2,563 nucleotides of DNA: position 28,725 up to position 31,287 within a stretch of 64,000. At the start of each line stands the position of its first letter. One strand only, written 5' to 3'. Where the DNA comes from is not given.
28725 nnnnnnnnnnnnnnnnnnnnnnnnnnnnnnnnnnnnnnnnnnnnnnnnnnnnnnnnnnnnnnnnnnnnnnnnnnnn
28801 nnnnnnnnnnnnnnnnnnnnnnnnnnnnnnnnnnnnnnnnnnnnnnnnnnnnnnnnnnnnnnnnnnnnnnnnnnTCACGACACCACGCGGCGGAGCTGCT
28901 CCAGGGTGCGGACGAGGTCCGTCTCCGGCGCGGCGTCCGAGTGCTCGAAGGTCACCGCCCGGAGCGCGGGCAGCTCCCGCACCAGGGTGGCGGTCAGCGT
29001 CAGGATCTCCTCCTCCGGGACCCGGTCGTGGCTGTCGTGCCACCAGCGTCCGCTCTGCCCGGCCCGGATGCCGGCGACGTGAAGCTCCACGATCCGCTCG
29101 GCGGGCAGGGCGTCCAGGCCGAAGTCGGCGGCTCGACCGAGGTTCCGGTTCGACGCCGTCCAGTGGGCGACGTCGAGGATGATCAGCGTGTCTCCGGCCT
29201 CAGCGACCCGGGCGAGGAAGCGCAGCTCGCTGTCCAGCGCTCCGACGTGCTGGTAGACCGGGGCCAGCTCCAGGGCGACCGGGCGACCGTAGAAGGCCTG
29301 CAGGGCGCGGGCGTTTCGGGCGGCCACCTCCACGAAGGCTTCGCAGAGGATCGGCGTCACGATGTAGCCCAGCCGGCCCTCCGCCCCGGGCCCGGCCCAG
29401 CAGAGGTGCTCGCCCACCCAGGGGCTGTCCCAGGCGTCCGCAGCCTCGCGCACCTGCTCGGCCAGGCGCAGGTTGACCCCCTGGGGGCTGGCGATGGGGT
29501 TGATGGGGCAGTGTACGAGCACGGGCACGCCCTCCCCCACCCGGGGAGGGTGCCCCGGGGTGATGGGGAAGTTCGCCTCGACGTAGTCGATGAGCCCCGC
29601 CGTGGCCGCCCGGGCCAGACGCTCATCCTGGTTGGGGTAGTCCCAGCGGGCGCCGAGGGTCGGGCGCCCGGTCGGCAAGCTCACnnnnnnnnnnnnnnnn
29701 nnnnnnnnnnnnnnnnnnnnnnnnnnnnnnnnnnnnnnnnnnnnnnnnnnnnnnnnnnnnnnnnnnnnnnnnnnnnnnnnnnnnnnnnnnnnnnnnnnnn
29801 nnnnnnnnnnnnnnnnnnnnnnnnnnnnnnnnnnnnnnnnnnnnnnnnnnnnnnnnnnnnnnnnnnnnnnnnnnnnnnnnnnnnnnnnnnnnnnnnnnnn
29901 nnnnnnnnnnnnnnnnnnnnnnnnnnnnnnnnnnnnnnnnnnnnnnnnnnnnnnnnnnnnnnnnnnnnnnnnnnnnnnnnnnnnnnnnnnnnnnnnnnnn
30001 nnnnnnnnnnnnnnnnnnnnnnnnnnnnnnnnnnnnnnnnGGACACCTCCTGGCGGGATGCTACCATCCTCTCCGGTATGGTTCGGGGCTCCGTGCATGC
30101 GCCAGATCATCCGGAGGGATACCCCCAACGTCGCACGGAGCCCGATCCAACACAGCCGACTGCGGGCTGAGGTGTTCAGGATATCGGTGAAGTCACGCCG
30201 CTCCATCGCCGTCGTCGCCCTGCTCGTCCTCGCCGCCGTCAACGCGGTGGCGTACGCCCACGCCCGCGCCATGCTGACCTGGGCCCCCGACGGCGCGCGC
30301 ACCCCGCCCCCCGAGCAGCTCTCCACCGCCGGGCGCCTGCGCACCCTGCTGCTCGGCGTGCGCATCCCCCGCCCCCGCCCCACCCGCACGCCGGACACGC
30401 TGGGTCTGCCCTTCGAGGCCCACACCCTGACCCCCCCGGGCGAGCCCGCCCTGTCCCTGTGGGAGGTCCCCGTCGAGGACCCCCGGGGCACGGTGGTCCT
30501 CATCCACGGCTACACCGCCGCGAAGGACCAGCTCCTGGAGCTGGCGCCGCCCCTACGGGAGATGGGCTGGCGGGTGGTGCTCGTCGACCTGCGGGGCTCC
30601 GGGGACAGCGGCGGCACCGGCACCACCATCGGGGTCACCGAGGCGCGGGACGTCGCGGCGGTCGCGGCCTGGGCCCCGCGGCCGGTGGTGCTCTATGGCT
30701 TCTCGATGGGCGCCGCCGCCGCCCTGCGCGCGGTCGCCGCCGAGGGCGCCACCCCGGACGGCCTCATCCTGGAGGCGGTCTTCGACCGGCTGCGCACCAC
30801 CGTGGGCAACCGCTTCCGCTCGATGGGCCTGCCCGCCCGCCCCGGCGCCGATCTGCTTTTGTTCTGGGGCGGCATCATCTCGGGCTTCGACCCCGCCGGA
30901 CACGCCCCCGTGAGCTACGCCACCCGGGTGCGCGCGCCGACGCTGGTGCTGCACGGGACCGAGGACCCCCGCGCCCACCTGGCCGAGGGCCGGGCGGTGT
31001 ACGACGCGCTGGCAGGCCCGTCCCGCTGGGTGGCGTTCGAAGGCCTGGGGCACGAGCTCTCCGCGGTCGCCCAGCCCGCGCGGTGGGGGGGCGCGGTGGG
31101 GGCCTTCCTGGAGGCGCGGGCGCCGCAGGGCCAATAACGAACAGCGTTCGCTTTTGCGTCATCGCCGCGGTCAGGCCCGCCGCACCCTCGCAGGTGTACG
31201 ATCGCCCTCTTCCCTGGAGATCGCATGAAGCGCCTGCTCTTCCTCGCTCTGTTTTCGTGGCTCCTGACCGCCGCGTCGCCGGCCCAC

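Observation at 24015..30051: Eight-gene translationally coupled operon: repeat peptide + DUF692 (MbnB/TglH-type) enzyme + partner + arginase-family + TylF methyltransferase + two 2OG oxygenases + double GNAT; candidate undescribed RiPP pathway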

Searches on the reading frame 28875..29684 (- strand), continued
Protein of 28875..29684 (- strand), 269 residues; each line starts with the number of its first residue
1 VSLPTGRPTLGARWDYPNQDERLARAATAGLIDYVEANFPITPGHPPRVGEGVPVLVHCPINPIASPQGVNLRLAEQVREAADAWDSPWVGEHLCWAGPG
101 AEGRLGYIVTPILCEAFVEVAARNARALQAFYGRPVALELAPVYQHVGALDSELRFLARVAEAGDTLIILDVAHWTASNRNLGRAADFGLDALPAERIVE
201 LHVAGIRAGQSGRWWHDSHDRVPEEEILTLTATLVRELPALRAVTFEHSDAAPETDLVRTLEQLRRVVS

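Call 38: find_encoding_contigs(protein=P0003, flank=10000, max_places=1)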
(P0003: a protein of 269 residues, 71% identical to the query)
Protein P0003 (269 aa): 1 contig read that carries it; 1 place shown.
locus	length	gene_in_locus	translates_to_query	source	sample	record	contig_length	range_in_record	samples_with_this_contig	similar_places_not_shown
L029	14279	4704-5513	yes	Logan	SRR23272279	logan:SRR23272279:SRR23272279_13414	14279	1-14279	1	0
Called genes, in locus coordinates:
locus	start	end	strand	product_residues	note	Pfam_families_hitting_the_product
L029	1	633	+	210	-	?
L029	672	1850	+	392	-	PF00144:Beta-lactamase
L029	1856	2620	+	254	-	PF13621:Cupin_8, PF02373:JmjC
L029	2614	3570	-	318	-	-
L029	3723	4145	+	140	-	-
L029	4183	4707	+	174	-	-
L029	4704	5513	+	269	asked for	PF05114:MbnB_TglH_ChrH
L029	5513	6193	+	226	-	-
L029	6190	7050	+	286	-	PF00491:Arginase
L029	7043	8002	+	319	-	PF05711:TylF, PF13578:Methyltransf_24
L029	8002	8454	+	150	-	-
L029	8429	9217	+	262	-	PF13640:2OG-FeII_Oxy_3 (faint), PF13661:2OG-FeII_Oxy_4 (faint)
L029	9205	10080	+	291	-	PF13302:Acetyltransf_3 (faint), PF13527:Acetyltransf_9 (faint), PF00583:Acetyltransf_1 (weak), PF13508:Acetyltransf_7 (weak), PF00583:Acetyltransf_1, PF13673:Acetyltransf_10, PF13508:Acetyltransf_7, PF08445:FR47, +1 more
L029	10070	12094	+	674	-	PF02310:B12-binding (faint), PF04055:Radical_SAM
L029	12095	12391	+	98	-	-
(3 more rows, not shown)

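Call 39: find_encoding_contigs(protein=P0012, flank=10000, max_places=1)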
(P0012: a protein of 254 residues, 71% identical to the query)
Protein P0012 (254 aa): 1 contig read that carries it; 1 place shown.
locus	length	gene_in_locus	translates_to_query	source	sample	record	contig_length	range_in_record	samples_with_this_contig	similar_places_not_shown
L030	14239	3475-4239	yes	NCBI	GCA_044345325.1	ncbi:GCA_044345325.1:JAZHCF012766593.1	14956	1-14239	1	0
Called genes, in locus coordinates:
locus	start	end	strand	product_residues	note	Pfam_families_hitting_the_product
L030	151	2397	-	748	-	PF02310:B12-binding (weak), PF04055:Radical_SAM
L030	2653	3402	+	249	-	-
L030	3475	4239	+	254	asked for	PF05114:MbnB_TglH_ChrH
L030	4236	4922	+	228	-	-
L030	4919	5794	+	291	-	PF00491:Arginase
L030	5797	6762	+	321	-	PF05711:TylF, PF13578:Methyltransf_24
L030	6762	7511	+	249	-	PF13640:2OG-FeII_Oxy_3 (faint), PF13661:2OG-FeII_Oxy_4 (faint)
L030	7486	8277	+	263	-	PF13661:2OG-FeII_Oxy_4 (faint), PF13640:2OG-FeII_Oxy_3 (weak)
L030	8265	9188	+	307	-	PF13302:Acetyltransf_3 (faint), PF00583:Acetyltransf_1, PF13673:Acetyltransf_10 (weak), PF13508:Acetyltransf_7, PF00583:Acetyltransf_1, PF13673:Acetyltransf_10, PF13508:Acetyltransf_7, PF08445:FR47, +2 more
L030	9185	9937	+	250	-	PF13621:Cupin_8, PF08007:JmjC_2 (weak), PF02373:JmjC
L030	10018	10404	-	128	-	PF18602:Rap1a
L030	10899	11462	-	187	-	-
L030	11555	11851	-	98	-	-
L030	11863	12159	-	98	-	-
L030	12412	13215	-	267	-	-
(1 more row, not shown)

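Call 40: find_encoding_contigs(protein=P0013, flank=10000, max_places=1)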
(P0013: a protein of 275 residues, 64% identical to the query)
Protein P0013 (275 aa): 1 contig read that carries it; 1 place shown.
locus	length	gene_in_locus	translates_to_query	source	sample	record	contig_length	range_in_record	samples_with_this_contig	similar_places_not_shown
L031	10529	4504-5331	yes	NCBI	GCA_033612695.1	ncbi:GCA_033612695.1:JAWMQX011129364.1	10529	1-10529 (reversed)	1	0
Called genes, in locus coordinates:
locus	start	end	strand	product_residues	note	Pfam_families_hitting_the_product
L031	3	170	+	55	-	?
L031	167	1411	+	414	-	PF12679:ABC2_membrane_2, PF12698:ABC2_membrane_3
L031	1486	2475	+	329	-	-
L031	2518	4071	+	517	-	PF02470:MlaD, PF27164:Aq_493_lipo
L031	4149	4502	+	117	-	-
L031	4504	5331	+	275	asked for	PF05114:MbnB_TglH_ChrH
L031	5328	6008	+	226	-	-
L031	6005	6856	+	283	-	PF00491:Arginase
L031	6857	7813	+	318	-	PF05711:TylF, PF13578:Methyltransf_24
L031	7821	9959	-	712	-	PF02310:B12-binding (faint), PF04055:Radical_SAM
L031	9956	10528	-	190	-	?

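Call 41: find_encoding_contigs(protein=P0016, flank=10000, max_places=1)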
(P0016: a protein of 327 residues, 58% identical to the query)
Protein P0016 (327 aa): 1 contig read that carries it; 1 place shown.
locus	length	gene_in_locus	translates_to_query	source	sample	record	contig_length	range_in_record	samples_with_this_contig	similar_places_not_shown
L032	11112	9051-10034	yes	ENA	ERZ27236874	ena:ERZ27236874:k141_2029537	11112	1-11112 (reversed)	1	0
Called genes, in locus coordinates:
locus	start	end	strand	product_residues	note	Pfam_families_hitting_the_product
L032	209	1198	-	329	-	PF14279:HNH_5 (weak)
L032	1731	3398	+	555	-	PF02450:LCAT, PF07819:PGAP1 (weak)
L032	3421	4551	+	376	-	PF13365:Trypsin_2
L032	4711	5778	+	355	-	PF08445:FR47 (faint), PF00583:Acetyltransf_1, PF13673:Acetyltransf_10, PF13508:Acetyltransf_7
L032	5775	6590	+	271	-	PF13621:Cupin_8, PF08007:JmjC_2 (faint), PF02373:JmjC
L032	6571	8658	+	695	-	PF02310:B12-binding (weak), PF04055:Radical_SAM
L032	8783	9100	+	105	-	-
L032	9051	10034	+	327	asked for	PF05114:MbnB_TglH_ChrH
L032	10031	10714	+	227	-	-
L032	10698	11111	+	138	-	?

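Call 70: search_protein_families(library=padloc, proteins=[window:28875-29684:-], max_evalue=0.001)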
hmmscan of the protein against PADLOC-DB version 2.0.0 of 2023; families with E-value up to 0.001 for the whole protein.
window:28875-29684:- (269 aa): 0 families

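Call 81: predict_structure(alignment_id=A1)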
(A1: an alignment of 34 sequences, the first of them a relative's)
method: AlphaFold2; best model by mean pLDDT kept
length: 269 residues; sequences in the alignment: 34
mean_pLDDT: 94.6   pTM: 0.93
mean pLDDT of the five models: 94.6, 93.9, 93.2, 91.7, 91.5
residues with pLDDT >= 90: 244; 70-90: 13; 50-70: 12; < 50: 0
segments of 3 or more residues with pLDDT < 50: none
pLDDT, mean of each block of 10 residues (from residue 1): 79 97 98 97 92 96 93 96 98 81 74 96 98 98 95 97 99 98 96 98 97 95 97 97 98 98 97
secondary structure, 60 per line:
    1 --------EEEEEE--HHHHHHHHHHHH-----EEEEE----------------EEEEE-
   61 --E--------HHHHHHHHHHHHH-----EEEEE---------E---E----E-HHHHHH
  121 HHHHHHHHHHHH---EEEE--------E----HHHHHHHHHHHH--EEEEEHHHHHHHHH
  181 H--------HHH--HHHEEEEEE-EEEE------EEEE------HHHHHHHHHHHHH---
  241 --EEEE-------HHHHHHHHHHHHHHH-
elements in order: E9-14 H17-28 E34-38 E55-59 H72-84 E90-94 H115-132 E136-139 H153-164 E167-171 H172-181 E198-203 E205-208 E215-218 H225-237 E243-246 H254-268

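Call 83: fold_search(model_id=the predicted structure, library=pdb)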
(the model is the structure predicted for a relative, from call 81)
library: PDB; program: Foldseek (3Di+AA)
matches with E <= 10: 1687; with E <= 0.001: 121
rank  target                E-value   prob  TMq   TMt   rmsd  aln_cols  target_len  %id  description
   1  8hci_B                1.5e-15  1.00  0.77  0.71   4.5       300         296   22  Crystal structure of a holoenzyme Fe-free TglHI for Pseudomonas syringae Peptidyl (S) 2-mercaptoglycine biosynthesis (released 2023-08-23)
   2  8hi7_B                5.3e-15  1.00  0.75  0.69   4.9       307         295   20  Crystal structure of a holoenzyme TglHI with two Fe irons for Pseudomonas syringae Peptidyl (S) 2-mercaptoglycine bios (released 2023-08-23)
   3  7fc0_E                2.4e-14  1.00  0.81  0.83   3.0       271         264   19  Reconstitution of MbnABC complex from Rugamonas rubra ATCC-43154 (GroupIII) (released 2022-03-16)
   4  7fc0_B                7.1e-14  1.00  0.80  0.82   2.9       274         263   19  Reconstitution of MbnABC complex from Rugamonas rubra ATCC-43154 (GroupIII) (released 2022-03-16)
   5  3bww                  3.0e-13  1.00  0.76  0.80   2.8       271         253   15  Crystal structure of a duf692 family protein (hs_1138) from haemophilus somnus 129pt at 2.20 A resolution (released 2008-01-22)
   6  7tcr_A                4.8e-13  1.00  0.79  0.80   3.3       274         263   17  Methanobactin biosynthetic protein complex of MbnB and MbnC from Methylosinus trichosporium OB3b at 2.62 Angstrom reso (released 2022-03-23)
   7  7tcw_A                8.5e-13  1.00  0.78  0.79   3.3       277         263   17  Methanobactin biosynthetic protein complex of MbnB and MbnC from Methylosinus trichosporium OB3b, H210S mutant (released 2022-03-23)
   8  7dz9_A                5.7e-12  1.00  0.81  0.83   3.1       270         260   14  MbnABC complex (released 2022-03-16)
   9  7dz9_B                6.1e-12  1.00  0.80  0.82   3.3       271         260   15  MbnABC complex (released 2022-03-16)
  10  1yx1_A                1.5e-08  1.00  0.64  0.68   5.4       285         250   17  Crystal Structure of Protein of Unknown Function PA2260 from Pseudomonas aeruginosa, Possible Sugar Phosphate Isomeras (released 2005-04-05)
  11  1yx1_B                6.3e-08  1.00  0.62  0.66   5.5       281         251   16  Crystal Structure of Protein of Unknown Function PA2260 from Pseudomonas aeruginosa, Possible Sugar Phosphate Isomeras (released 2005-04-05)
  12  2g0w_A                1.7e-07  1.00  0.62  0.61   5.1       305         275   14  CRYSTAL STRUCTURE OF A PUTATIVE SUGAR ISOMERASE (LMO2234) FROM LISTERIA MONOCYTOGENES AT 1.70 A RESOLUTION (released 2006-03-07)
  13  3aam                  3.3e-07  1.00  0.55  0.55   6.5       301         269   17  Crystal structure of endonuclease IV from Thermus thermophilus HB8 (released 2010-12-01)
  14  2q02_C                7.1e-07  1.00  0.61  0.61   5.8       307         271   14  Crystal structure of a xylose isomerase domain containing protein (stm4435) from salmonella typhimurium lt2 at 2.40 A  (released 2007-06-05)
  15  2g0w_B                8.4e-07  1.00  0.62  0.59   4.7       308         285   15  CRYSTAL STRUCTURE OF A PUTATIVE SUGAR ISOMERASE (LMO2234) FROM LISTERIA MONOCYTOGENES AT 1.70 A RESOLUTION (released 2006-03-07)
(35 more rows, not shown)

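Call 86: search_protein_families(library=pfam, proteins=[L011:4653-6548:+, L011:6644-7891:-, L011:9765-10628:+, L011:10638-11333:+, L011:11440-12204:+, L011:12201-12887:+, L011:12848-13729:+, L011:13730-14773:+, L011:14770-16665:+], max_evalue=0.001)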
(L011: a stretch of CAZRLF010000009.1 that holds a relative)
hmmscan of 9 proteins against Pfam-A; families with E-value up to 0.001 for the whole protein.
L011:4653-6548:+ (631 aa): 4 families
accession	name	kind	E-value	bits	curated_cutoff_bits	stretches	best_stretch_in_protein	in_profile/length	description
PF00990.26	GGDEF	-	1.4e-45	155.4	23.8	1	461-617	1-161/161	Diguanylate cyclase, GGDEF domain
PF01590.32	GAF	-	1.4e-13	52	22.4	1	315-452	1-133/133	GAF domain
PF13185.12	GAF_2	-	1.4e-12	48.5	28.6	1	315-453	3-136/136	GAF domain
PF13492.12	GAF_3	-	1.8e-10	41.8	27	1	315-454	1-129/129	GAF domain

L011:6644-7891:- (415 aa): 1 family
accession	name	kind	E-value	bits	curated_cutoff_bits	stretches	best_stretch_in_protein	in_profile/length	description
PF07690.21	MFS_1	-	6.7e-12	45.4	33.4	1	27-362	4-336/347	Major Facilitator Superfamily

L011:9765-10628:+ (287 aa): 1 family
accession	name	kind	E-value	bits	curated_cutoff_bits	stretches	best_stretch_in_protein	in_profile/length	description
PF00491.26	Arginase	-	1.1e-50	173.1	22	1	20-272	3-268/280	Arginase family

L011:10638-11333:+ (231 aa): 2 families
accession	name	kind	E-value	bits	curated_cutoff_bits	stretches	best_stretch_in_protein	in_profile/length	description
PF13661.12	2OG-FeII_Oxy_4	-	4.5e-10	40.3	27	1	112-152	5-46/98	2OG-Fe(II) oxygenase superfamily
PF13640.12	2OG-FeII_Oxy_3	-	1.3e-09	39.3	27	1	114-229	7-97/98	2OG-Fe(II) oxygenase superfamily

L011:11440-12204:+ (254 aa): 1 family
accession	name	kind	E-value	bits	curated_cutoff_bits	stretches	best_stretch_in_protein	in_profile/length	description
PF01048.26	PNP_UDP_1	-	1.3e-39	136.4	25.1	1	28-224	2-207/233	Phosphorylase superfamily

L011:12201-12887:+ (228 aa): 8 families
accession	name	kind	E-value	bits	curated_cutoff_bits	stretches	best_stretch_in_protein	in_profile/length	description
PF08241.18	Methyltransf_11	-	2.8e-19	70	21.2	1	52-144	1-95/95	Methyltransferase domain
PF13649.12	Methyltransf_25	-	2.4e-18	67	27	1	51-140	1-97/97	Methyltransferase domain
PF13847.12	Methyltransf_31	-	3.8e-17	62.8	27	1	47-148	3-113/145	Methyltransferase domain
PF08242.18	Methyltransf_12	-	9.4e-17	62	30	1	52-142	1-98/98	Methyltransferase domain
PF13489.12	Methyltransf_23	-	2.7e-15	56.9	27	1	44-151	19-123/164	Methyltransferase domain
PF01209.24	Ubie_methyltran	-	1.2e-07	31.7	20.1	1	46-147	46-154/233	ubiE/COQ5 methyltransferase family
PF02353.26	CMAS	-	0.00019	21.3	27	1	43-143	58-163/273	Mycolic acid cyclopropane synthetase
PF01728.25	FtsJ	-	0.00029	21.3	24.1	1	47-108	21-82/181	FtsJ-like methyltransferase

L011:12848-13729:+ (293 aa): 2 families
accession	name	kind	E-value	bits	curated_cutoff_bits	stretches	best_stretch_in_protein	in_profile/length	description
PF00892.27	EamA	-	5.3e-18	66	28.2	2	14-145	2-132/135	EamA-like transporter family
PF06800.18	Sugar_transport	-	0.00014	21.8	26.3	1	47-288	28-277/280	Sugar transport protein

L011:13730-14773:+ (347 aa): 2 families
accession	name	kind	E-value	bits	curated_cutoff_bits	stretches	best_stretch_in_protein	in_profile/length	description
PF09084.16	NMT1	-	1e-42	146.9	20.5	1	39-248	1-212/216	NMT1/THI5 like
PF13379.11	NMT1_2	-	1.1e-05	25.8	24.7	1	29-248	5-240/252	NMT1-like family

L011:14770-16665:+ (631 aa): 3 families
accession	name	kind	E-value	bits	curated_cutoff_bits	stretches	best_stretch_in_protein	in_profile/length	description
PF02518.31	HATPase_c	-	6.2e-22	78.6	26.4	1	402-507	2-109/111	Histidine kinase-, DNA gyrase B-, and HSP90-like ATPase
PF13589.12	HATPase_c_3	-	4.6e-05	23.9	25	1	405-467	2-62/137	Histidine kinase-, DNA gyrase B-, and HSP90-like ATPase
PF14501.12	HATPase_c_5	-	0.00029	21.1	22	1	406-494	6-91/102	GHKL domain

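Call 87: find_encoding_contigs(protein=P0096, flank=6000, max_places=1)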
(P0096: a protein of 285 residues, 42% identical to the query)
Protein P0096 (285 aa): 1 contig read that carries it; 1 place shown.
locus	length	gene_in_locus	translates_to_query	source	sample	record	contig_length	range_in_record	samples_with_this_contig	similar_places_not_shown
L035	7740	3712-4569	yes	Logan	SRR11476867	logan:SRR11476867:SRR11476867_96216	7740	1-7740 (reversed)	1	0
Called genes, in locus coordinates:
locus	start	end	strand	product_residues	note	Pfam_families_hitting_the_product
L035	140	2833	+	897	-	PF01098:FTSW_RODA_SPOVE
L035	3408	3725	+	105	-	-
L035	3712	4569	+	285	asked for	PF05114:MbnB_TglH_ChrH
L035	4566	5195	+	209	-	-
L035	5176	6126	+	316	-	-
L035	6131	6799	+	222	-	PF13640:2OG-FeII_Oxy_3, PF13661:2OG-FeII_Oxy_4 (faint)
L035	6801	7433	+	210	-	PF08007:JmjC_2 (faint), PF13621:Cupin_8 (faint)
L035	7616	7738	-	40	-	?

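Call 88: find_encoding_contigs(protein=P0095, flank=6000, max_places=1)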
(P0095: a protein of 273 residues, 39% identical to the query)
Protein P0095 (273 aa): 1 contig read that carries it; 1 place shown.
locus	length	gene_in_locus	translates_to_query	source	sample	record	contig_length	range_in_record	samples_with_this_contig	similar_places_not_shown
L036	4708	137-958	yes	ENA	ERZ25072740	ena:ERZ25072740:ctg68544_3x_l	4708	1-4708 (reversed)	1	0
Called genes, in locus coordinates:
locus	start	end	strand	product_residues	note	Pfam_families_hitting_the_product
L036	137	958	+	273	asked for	PF05114:MbnB_TglH_ChrH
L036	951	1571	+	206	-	-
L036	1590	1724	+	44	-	-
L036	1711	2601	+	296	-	PF00491:Arginase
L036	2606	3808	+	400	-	PF07690:MFS_1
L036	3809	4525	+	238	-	PF01636:APH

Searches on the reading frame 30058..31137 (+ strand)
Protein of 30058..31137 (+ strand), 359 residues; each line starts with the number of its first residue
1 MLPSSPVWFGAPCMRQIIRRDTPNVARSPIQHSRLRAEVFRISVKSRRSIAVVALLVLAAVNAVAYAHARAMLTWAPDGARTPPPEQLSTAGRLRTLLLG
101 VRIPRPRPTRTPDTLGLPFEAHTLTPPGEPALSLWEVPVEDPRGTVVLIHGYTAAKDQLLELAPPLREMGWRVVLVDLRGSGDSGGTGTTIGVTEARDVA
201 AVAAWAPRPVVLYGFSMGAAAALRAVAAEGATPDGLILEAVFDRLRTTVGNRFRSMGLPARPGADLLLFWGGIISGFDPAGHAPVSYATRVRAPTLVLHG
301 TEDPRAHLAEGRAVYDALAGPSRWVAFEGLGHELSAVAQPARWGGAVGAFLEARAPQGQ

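Call 4: search_protein_families(library=pfam, proteins=[window:30058-31137:+], max_evalue=0.01)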
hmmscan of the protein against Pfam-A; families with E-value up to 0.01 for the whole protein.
window:30058-31137:+ (359 aa): 5 families
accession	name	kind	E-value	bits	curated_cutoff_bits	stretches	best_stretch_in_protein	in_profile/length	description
PF12146.15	Hydrolase_4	-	5.5e-19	68.9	27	2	141-242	2-110/239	Serine aminopeptidase, S33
PF00561.26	Abhydrolase_1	-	1.5e-13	51.4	25.8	1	145-228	2-89/245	alpha/beta hydrolase fold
PF02129.25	Peptidase_S15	-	1.2e-07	32.2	23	1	166-208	47-89/262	X-Pro dipeptidyl-peptidase (S15 family)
PF00326.27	Peptidase_S9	-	1.7e-05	24.9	22.6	1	283-336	133-191/213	Prolyl oligopeptidase family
PF08386.16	Abhydrolase_4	-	0.0043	17.6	21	0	291-338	33-78/103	TAP-like protein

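Call 6: search_protein_families(library=ncbifam, proteins=[window:30058-31137:+], max_evalue=0.01)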
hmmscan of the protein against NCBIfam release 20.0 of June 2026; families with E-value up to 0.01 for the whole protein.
window:30058-31137:+ (359 aa): 18 families
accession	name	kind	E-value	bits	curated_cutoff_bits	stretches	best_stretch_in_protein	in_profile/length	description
NF047920.1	lactonase_UilS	equivalog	1.5e-08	34.7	400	1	140-229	21-119/285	UilS family quorum-quenching N-acyl-homoserine lactonase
TIGR01738.1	bioH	equivalog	2e-08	34.2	206.95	1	145-245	6-102/245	pimeloyl-ACP methyl ester esterase BioH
NF051488.1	bifunc_PcaDC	exception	1.5e-07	30.9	390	1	289-354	190-253/375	bifunctional 3-oxoadipate enol-lactonase/4-carboxymuconolactone decarboxylase PcaDC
NF051487.1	bifunc_PcaCD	exception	3.2e-07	29.8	430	1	140-220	169-250/413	bifunctional 4-carboxymuconolactone decarboxylase/3-oxoadipate enol-lactonase PcaCD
TIGR03695.1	menH_SHCHC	equivalog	1.5e-06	27.8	208.55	1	145-240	4-103/252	2-succinyl-6-hydroxy-2,4-cyclohexadiene-1-carboxylate synthase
TIGR02427.1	protocat_pcaD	equivalog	2.1e-06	27.3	255.85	1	288-351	189-250/251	3-oxoadipate enol-lactonase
NF011457.0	PRK14875.1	equivalog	3.3e-06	26.3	307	1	143-228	132-218/372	acetoin dehydrogenase dihydrolipoyllysine-residue acetyltransferase subunit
NF052610.1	macro_16_ester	equivalog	1.7e-05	24.3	420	1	288-335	219-265/281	alpha/beta fold macrolide esterase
NF004514.1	PRK05855.1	equivalog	3e-05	22.8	455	1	142-230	21-113/578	SDR family oxidoreductase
NF033124.1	estX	equivalog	4.2e-05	22.8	600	1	290-336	220-265/280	macrolide esterase EstX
TIGR03101.1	hydr2_PEP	hypoth_equivalog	4.5e-05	23.1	202.75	1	162-237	48-128/266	hydrolase 2, exosortase A system-associated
NF050089.1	i_nPHAscl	equivalog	8.2e-05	21.8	300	0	144-238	19-114/288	intracellular short-chain-length polyhydroxyalkanoate depolymerase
TIGR00976.1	CocE_NonD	subfamily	0.00011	21.4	66.3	1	168-208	51-91/550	CocE/NonD family hydrolase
NF041759.1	mac_hydro_EstT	equivalog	0.00046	19.4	450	1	290-336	218-263/278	macrolide hydrolase EstT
TIGR03100.1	hydr1_PEP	hypoth_equivalog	0.00054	19.3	168.45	1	155-237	42-128/274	hydrolase 1, exosortase A system-associated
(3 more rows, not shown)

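Call 70: search_protein_families(library=padloc, proteins=[window:30058-31137:+], max_evalue=0.001)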
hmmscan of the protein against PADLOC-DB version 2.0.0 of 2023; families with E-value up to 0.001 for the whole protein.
window:30058-31137:+ (359 aa): 0 families
